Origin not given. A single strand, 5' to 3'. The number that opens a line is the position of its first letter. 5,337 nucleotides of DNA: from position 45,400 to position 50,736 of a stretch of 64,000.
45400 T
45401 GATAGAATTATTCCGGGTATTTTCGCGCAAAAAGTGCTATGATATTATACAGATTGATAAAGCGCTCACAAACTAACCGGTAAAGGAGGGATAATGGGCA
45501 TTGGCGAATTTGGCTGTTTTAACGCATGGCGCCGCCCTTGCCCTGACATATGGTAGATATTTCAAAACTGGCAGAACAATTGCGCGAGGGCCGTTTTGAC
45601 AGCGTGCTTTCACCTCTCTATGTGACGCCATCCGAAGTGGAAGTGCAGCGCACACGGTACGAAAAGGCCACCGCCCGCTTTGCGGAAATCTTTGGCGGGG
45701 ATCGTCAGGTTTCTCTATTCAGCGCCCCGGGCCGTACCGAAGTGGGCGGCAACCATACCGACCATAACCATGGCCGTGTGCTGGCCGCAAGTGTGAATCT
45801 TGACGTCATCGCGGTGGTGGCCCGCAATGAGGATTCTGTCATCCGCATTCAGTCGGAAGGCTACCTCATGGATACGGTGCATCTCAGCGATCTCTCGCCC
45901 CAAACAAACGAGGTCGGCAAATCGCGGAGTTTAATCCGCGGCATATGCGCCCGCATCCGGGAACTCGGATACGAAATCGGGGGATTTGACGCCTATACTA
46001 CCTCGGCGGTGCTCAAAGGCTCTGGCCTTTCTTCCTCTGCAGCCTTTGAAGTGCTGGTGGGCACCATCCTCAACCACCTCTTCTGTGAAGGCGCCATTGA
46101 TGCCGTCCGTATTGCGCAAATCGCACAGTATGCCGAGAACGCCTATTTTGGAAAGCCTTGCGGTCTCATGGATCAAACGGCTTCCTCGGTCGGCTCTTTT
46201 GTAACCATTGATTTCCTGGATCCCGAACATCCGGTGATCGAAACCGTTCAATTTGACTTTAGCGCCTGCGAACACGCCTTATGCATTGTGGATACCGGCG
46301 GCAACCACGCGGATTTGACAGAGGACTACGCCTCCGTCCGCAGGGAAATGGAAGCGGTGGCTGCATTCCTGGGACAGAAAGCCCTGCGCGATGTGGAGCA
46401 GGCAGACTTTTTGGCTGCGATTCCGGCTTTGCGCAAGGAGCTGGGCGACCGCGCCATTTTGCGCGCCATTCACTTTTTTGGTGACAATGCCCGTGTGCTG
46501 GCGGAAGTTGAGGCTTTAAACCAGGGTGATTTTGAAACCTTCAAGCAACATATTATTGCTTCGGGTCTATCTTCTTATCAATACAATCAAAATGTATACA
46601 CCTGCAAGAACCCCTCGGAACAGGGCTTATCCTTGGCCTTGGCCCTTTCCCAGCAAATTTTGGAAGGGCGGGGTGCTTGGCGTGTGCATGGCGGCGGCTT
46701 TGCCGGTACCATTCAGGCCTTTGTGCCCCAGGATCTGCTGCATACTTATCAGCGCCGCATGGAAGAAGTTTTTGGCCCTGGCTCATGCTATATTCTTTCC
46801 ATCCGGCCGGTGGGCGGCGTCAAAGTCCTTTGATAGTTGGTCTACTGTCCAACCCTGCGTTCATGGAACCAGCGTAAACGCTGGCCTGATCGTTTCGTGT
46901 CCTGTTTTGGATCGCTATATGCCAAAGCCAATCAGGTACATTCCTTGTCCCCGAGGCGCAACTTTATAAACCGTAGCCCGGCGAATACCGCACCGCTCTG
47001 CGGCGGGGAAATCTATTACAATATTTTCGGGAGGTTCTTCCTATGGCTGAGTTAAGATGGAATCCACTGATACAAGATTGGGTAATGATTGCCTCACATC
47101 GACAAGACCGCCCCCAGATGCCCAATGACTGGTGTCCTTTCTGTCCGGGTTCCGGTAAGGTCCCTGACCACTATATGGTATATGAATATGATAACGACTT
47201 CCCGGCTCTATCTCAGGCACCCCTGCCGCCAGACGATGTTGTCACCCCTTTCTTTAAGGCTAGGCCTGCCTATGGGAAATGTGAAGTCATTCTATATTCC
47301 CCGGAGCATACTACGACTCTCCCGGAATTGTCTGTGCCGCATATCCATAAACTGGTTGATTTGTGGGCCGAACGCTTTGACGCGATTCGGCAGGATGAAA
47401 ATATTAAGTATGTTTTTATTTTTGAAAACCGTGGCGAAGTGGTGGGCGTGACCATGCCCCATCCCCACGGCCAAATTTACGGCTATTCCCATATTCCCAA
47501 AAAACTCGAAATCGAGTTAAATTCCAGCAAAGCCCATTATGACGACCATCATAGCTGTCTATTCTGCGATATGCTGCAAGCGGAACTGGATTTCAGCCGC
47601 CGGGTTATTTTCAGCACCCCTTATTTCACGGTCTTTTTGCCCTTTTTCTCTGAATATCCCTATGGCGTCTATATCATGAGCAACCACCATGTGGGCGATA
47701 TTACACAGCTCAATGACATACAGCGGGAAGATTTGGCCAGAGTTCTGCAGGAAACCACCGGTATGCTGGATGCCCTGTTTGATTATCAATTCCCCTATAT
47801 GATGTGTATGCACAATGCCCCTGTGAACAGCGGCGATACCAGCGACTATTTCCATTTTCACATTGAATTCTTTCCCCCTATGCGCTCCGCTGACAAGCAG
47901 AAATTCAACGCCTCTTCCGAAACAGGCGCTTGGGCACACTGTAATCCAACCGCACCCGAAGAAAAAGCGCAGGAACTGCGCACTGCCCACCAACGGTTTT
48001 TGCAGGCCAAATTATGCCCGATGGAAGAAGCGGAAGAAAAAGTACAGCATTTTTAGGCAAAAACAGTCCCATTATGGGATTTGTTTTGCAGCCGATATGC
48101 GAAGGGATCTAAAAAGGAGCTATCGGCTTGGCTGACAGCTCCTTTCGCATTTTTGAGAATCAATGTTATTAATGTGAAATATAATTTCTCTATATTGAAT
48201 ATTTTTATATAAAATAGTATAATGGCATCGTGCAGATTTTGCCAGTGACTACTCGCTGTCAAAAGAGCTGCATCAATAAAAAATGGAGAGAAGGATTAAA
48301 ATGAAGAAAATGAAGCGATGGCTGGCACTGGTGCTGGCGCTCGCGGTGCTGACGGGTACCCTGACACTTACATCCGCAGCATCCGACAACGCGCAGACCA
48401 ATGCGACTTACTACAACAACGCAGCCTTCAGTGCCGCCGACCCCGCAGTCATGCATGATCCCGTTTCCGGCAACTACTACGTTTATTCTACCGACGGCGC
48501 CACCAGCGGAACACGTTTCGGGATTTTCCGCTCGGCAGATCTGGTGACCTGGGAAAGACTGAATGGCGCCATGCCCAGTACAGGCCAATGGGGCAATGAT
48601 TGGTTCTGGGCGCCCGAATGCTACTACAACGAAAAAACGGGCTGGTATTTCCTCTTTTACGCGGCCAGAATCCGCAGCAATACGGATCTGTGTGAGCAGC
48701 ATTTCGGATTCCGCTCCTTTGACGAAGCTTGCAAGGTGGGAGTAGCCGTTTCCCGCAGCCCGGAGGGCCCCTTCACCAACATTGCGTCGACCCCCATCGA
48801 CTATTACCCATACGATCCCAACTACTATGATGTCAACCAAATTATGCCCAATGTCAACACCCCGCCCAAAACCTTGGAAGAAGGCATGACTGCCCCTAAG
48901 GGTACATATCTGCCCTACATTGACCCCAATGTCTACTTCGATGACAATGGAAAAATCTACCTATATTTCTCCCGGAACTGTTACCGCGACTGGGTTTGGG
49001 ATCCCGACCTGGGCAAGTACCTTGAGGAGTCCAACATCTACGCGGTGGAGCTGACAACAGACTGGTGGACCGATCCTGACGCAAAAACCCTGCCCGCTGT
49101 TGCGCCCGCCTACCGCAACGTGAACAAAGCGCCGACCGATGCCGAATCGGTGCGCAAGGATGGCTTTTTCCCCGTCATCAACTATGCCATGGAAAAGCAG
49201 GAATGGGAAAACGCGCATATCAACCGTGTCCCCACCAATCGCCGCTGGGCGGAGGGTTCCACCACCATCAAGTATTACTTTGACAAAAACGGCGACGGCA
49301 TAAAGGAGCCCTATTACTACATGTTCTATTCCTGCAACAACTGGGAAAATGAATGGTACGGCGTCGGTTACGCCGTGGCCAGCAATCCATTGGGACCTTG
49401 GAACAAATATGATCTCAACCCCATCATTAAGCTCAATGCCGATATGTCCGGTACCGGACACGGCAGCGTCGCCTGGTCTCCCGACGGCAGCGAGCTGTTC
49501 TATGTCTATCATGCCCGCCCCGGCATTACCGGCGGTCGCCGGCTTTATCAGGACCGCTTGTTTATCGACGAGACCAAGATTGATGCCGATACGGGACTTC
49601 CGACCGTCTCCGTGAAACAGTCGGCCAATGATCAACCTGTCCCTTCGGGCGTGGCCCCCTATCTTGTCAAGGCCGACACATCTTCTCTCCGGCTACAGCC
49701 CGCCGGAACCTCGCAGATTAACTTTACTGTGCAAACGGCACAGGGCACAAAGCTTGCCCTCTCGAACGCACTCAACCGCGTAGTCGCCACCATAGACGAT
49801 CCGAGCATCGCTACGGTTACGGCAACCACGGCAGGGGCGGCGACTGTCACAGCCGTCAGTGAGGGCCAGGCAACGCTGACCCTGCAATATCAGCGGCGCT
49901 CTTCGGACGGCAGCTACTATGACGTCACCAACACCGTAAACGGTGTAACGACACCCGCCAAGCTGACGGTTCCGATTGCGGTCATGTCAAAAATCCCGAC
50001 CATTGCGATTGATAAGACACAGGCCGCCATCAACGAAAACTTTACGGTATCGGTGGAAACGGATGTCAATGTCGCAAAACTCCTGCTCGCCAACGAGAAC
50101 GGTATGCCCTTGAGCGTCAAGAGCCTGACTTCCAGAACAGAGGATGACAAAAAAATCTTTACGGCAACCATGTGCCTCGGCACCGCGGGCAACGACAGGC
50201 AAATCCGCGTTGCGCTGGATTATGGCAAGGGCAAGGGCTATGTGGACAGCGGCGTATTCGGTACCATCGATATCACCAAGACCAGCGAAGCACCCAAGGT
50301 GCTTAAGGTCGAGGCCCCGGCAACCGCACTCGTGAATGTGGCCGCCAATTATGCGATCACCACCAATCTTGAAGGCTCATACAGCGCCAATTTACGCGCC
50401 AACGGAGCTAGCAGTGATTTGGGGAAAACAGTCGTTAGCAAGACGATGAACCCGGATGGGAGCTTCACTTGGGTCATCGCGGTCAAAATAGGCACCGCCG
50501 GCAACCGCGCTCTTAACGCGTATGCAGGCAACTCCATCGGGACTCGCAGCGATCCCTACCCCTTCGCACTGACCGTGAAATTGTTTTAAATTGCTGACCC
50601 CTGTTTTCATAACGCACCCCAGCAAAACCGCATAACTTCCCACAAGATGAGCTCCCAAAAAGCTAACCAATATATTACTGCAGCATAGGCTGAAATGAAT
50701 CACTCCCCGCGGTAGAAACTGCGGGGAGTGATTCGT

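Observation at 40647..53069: Three secreted glycoside hydrolases from unrelated catalytic families share one unassigned ~195-aa two-domain C-terminal module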

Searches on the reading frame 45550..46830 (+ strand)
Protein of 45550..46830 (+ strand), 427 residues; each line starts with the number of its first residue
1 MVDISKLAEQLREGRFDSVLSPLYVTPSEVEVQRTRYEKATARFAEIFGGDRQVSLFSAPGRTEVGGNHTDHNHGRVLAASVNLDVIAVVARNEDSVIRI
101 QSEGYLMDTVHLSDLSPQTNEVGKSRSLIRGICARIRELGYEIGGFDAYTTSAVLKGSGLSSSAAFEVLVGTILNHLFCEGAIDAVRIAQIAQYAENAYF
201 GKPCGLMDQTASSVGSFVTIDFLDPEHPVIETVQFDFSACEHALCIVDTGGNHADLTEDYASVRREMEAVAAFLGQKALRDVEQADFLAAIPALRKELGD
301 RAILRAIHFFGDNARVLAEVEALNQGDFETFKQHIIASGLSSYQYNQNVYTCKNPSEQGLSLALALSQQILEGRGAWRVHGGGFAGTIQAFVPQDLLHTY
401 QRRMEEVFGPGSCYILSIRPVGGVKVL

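Call 85: search_protein_families(library=pfam, proteins=[window:45550-46830:+], max_evalue=0.00001)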
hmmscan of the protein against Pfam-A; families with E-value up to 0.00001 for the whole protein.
window:45550-46830:+ (427 aa): 2 families
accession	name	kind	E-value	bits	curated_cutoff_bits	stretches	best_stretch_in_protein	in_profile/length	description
PF10509.15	GalKase_gal_bdg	-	1.1e-17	63.8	23.1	1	43-92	2-49/49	Galactokinase galactose-binding signature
PF00288.32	GHMP_kinases_N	-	1.2e-14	54.7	22.3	1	129-215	3-86/87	GHMP kinases N terminal domain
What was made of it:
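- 44294..48056 (.): Context genes between the GH53 and GH43 genes: AraC-family regulator (44294-45169, -), galactokinase (45550-46833, +) and galactose-1-phosphate uridylyltransferase (47043-48056, +). With the GH genes these form a galactan/galactose utilisation neighbourhood. They are not part of the module. Pfam in call 85.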

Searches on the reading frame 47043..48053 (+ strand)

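Call 85: search_protein_families(library=pfam, proteins=[window:47043-48053:+], max_evalue=0.00001)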
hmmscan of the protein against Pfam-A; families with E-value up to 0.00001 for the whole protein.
window:47043-48053:+ (337 aa): 3 families
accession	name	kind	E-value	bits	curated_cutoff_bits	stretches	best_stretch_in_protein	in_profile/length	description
PF01087.27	GalP_UDP_transf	-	8.3e-34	118.1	22.1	1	4-152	14-184/184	Galactose-1-phosphate uridyl transferase, N-terminal domain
PF02744.22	GalP_UDP_tr_C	-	5.9e-21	75.3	29.2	1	163-290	6-132/165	Galactose-1-phosphate uridyl transferase, C-terminal domain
PF16285.10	DUF4931_N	-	6.2e-06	26.8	24.1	0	82-150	55-123/124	Domain of unknown function (DUF4931) N-terminal domain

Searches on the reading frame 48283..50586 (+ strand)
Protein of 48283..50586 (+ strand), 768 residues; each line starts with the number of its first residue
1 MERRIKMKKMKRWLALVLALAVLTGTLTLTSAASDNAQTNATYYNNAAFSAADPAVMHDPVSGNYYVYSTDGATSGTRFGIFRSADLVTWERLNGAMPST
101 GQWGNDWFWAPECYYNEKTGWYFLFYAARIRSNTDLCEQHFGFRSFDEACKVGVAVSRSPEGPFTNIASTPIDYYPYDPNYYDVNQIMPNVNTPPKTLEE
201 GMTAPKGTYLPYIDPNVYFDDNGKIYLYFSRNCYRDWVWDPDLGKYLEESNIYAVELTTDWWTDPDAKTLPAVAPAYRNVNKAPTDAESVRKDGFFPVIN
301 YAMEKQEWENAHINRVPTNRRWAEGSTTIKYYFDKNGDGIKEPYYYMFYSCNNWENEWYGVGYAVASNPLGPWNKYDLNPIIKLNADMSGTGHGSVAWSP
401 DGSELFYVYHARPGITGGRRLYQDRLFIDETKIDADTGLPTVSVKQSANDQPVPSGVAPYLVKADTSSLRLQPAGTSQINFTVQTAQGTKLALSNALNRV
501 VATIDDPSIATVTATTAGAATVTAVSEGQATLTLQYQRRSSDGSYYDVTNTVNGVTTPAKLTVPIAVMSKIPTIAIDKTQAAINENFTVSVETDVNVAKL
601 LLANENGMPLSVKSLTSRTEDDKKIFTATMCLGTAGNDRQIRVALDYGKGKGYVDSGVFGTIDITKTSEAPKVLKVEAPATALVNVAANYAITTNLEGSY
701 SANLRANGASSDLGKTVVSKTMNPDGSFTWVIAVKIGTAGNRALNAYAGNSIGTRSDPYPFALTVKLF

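Call 3: search_protein_families(library=pfam, proteins=[window:48283-50586:+], max_evalue=1)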
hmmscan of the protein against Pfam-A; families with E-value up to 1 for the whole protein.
window:48283-50586:+ (768 aa): 4 families
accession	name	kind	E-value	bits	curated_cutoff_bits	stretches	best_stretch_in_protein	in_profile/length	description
PF04616.20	Glyco_hydro_43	-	5.3e-29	101.9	32.2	3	50-181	9-126/288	Glycosyl hydrolases family 43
PF02368.24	Big_2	-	0.0049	17.2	22.8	1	494-534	29-66/79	Bacterial Ig-like domain (group 2)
PF13629.12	T2SS-T3SS_pil_N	-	0.014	15.6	23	1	483-536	7-58/72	Pilus formation protein N terminal region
PF19342.4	MGP3_C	-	0.056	13.8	25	1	519-566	61-106/113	MGP3 C-terminal domain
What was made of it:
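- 48283..50586 (+): Secreted GH43 protein, 768 aa. Signal-peptide-like leader, GH43 catalytic domain (Pfam stretches start at aa 50), weak Big_2-like region at aa 483-566, terminal module at aa 574-768. Pfam in call 3 (GH43 5e-29; Big_2 0.005, below threshold).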

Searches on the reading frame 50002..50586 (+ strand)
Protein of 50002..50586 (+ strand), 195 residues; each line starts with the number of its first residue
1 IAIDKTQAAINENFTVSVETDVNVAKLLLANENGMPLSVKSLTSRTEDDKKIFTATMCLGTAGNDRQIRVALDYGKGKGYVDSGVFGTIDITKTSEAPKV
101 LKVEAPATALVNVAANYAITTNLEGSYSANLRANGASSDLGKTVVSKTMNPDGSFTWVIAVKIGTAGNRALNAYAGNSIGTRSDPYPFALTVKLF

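Call 5: search_protein_families(library=ncbifam, proteins=[window:50002-50586:+], max_evalue=10)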
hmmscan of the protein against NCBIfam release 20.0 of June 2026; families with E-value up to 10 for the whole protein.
window:50002-50586:+ (195 aa): 1 family
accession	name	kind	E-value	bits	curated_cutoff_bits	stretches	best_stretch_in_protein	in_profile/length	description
NF038267.1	amidase_AmiC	exception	0.067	11.8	700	1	48-116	167-230/407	N-acetylmuramoyl-L-alanine amidase AmiC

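Call 6: search_protein_families(library=pfam, proteins=[window:50002-50586:+], max_evalue=10)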
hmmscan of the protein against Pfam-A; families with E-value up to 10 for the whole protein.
window:50002-50586:+ (195 aa): 1 family
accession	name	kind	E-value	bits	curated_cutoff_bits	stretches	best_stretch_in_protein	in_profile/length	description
PF10342.15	Kre9_KNH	-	0.061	14.5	24.6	1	125-175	26-77/94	Kre9/KNH-like N-terminal Ig-like domain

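Call 31: find_related_loci(query=A3, collection=genome_contigs, flank=8000)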
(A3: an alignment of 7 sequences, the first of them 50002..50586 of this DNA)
Query A3 (195 aa) in genome_contigs; peptide patterns used: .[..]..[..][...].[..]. (x = any residue, [..] = any of these).
596 stretches matched a pattern, but none encodes a relative of the query by tblastn (E <= 1e-3).

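Call 60: search_dna_similar(query=window:50002-50586:+, collection=plasmids, mode=protein, max_evalue=1, max_rows=20)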
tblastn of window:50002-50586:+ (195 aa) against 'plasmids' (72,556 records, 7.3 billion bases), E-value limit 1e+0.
No match.
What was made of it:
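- Closest known: CBM37 of Ruminococcus albus. Different: tblastn of the module against all PLSDB plasmids, including the R. albus 7 megaplasmids, found nothing (call 60).
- Tried and rejected: Negative (call 60).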
